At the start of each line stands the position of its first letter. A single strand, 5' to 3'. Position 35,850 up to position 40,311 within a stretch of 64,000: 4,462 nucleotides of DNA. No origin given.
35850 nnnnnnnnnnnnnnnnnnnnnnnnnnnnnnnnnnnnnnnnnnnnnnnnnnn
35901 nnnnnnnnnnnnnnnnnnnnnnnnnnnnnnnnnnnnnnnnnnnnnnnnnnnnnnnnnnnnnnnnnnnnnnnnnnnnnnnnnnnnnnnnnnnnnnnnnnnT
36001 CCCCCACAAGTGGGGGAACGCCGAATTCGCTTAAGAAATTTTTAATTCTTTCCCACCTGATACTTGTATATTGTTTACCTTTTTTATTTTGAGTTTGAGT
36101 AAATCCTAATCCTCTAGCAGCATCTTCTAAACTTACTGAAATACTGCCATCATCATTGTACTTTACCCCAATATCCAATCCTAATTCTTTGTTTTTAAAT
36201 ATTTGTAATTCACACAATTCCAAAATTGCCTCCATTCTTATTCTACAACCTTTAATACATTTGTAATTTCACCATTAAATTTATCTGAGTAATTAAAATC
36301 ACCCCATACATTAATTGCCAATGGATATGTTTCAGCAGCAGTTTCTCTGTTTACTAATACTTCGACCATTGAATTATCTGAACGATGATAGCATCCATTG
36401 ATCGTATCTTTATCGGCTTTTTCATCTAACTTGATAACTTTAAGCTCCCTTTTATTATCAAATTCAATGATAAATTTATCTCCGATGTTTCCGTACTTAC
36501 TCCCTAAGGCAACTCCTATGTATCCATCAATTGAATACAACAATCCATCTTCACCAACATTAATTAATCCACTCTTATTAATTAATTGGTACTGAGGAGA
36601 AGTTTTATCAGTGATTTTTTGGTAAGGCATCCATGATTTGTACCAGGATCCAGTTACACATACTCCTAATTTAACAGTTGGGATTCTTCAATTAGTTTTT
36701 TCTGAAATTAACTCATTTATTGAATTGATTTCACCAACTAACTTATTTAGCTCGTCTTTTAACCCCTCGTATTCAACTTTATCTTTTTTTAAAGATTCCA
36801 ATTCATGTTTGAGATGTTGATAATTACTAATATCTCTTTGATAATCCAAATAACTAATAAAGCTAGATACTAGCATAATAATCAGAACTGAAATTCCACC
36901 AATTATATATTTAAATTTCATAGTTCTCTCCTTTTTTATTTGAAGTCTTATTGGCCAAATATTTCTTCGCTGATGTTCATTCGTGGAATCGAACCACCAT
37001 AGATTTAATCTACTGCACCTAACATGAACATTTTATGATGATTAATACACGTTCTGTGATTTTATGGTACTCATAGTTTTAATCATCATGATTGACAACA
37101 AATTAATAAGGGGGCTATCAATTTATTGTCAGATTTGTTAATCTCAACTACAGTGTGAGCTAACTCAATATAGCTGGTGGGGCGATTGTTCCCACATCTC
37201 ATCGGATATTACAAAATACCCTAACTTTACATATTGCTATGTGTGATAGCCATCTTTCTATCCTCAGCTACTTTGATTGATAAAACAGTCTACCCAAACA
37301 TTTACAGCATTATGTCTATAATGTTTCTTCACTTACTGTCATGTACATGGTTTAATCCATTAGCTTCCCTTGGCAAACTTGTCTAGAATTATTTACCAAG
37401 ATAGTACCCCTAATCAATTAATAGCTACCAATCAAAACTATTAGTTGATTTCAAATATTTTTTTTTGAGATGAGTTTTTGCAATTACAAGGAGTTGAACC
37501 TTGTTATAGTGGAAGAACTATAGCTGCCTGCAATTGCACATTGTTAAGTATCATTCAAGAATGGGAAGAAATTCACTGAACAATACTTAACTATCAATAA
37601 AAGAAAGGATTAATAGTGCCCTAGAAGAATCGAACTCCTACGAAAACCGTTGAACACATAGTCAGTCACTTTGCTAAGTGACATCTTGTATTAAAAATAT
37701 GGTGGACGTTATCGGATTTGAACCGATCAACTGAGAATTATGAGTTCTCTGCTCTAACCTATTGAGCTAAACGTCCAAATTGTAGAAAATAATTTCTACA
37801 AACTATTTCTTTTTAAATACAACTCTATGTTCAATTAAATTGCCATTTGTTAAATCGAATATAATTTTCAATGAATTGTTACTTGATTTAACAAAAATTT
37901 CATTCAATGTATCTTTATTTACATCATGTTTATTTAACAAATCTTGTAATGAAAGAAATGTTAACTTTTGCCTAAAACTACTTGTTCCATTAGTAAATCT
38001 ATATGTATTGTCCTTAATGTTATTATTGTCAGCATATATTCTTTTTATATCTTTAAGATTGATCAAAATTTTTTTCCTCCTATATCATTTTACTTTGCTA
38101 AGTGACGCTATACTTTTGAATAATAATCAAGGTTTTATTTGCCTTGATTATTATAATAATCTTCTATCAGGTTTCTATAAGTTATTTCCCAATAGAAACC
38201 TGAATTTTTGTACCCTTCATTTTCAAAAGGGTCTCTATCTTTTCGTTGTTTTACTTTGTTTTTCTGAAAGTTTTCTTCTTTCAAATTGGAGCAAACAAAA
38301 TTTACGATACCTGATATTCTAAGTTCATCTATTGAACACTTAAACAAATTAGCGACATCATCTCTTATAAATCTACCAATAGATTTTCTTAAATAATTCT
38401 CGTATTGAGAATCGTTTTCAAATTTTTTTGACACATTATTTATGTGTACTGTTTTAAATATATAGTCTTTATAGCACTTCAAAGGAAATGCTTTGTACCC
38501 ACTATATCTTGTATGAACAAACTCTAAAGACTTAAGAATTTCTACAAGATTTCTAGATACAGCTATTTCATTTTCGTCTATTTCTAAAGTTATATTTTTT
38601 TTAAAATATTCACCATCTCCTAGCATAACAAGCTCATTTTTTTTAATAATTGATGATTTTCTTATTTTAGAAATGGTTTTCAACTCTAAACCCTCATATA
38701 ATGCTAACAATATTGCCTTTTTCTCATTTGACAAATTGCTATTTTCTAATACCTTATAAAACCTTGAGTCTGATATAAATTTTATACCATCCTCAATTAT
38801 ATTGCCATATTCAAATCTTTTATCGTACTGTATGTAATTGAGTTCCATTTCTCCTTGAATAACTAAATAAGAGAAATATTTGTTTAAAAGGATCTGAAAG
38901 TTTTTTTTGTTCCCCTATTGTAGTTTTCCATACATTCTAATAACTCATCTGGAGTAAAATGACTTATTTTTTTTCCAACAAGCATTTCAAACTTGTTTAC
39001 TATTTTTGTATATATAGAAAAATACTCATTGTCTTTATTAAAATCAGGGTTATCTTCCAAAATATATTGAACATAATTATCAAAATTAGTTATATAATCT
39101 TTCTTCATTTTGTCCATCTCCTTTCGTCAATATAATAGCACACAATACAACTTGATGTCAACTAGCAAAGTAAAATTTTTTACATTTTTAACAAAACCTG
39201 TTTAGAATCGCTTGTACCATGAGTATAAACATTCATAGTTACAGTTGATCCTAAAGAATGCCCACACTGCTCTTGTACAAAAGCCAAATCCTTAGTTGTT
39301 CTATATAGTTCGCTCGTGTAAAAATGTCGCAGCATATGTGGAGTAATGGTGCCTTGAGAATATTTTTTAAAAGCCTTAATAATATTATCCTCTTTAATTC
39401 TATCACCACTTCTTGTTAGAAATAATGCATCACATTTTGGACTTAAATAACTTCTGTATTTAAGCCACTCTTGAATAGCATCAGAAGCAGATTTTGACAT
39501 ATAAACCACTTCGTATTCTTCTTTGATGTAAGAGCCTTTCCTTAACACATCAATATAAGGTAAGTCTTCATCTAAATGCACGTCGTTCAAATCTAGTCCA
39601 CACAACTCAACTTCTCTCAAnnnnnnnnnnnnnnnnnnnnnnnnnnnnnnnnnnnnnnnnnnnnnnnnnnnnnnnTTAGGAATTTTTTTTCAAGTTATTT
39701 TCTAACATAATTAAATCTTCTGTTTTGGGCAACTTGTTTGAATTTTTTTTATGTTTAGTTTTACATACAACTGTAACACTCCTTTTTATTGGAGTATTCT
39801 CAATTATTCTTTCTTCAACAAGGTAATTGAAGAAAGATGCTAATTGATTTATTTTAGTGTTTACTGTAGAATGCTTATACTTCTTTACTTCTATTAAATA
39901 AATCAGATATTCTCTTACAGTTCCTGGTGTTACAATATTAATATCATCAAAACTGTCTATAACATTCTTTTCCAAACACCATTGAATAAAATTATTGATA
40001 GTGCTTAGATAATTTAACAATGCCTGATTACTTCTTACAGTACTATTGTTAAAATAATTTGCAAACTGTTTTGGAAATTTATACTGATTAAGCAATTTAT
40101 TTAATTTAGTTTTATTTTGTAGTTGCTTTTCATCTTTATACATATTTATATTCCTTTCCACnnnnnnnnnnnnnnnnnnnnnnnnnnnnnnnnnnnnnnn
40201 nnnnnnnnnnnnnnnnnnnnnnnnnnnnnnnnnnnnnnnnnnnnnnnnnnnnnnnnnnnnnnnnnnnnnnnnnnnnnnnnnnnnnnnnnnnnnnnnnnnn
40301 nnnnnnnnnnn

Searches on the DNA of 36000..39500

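Call 72: search_rna_families(source=window, start=36000, end=39500, threshold=evalue, max_evalue=1)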
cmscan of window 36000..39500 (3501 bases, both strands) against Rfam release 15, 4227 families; matches with E-value up to 1: 3.
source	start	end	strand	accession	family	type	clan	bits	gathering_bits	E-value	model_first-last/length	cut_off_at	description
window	37703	37776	-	RF00005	tRNA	Gene; tRNA;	CL00001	69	29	3.3e-14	1-71/71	no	tRNA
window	37169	37272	-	RF02924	skipping-rope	Gene; sRNA;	-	48.9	36.7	7.5e-10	1-80/80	no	skipping-rope RNA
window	37702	37776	+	RF04354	Plastid-ycf2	Cis-reg;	-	36.2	65.7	4e-05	1-75/75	no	Plastid-ycf2 5UTR RNA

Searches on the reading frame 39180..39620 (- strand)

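Call 60: search_protein_families(library=pfam, proteins=[window:39180-39620:-], max_evalue=0.01)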
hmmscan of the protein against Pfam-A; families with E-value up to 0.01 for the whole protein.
window:39180-39620:- (146 aa): 1 family
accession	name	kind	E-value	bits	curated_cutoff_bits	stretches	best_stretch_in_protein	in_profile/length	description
PF00589.27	Phage_integrase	-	6.2e-21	75.4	27.1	1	1-135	36-168/172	Phage integrase family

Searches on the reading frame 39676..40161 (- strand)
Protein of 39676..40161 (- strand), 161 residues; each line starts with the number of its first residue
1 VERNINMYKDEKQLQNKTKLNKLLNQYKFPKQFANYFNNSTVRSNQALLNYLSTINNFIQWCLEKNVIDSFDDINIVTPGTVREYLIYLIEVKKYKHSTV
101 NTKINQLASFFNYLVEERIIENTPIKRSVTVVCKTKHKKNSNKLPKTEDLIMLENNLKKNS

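Call 60: search_protein_families(library=pfam, proteins=[window:39676-40161:-], max_evalue=0.01)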
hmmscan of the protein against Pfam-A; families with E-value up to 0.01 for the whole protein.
window:39676-40161:- (161 aa): 5 families
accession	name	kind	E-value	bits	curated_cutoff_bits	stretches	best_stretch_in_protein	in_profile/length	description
PF13495.12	Phage_int_SAM_4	-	2.7e-09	37.7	27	1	48-119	19-83/85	Phage integrase, N-terminal SAM-like domain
PF02899.23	Phage_int_SAM_1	-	3.1e-08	34.2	22.3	1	31-117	2-82/83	Phage integrase, N-terminal SAM-like domain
PF13102.12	Phage_int_SAM_5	-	4e-06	27.6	22.3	1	33-126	6-94/98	Phage integrase SAM-like domain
PF13009.11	Integrase_2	-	0.0024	17.4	25.4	1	19-84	45-109/327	Putative integrase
PF22822.1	MrpR_N_CB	-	0.0083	17.2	27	0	31-64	46-79/79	MrpR, N-terminal core-binding domain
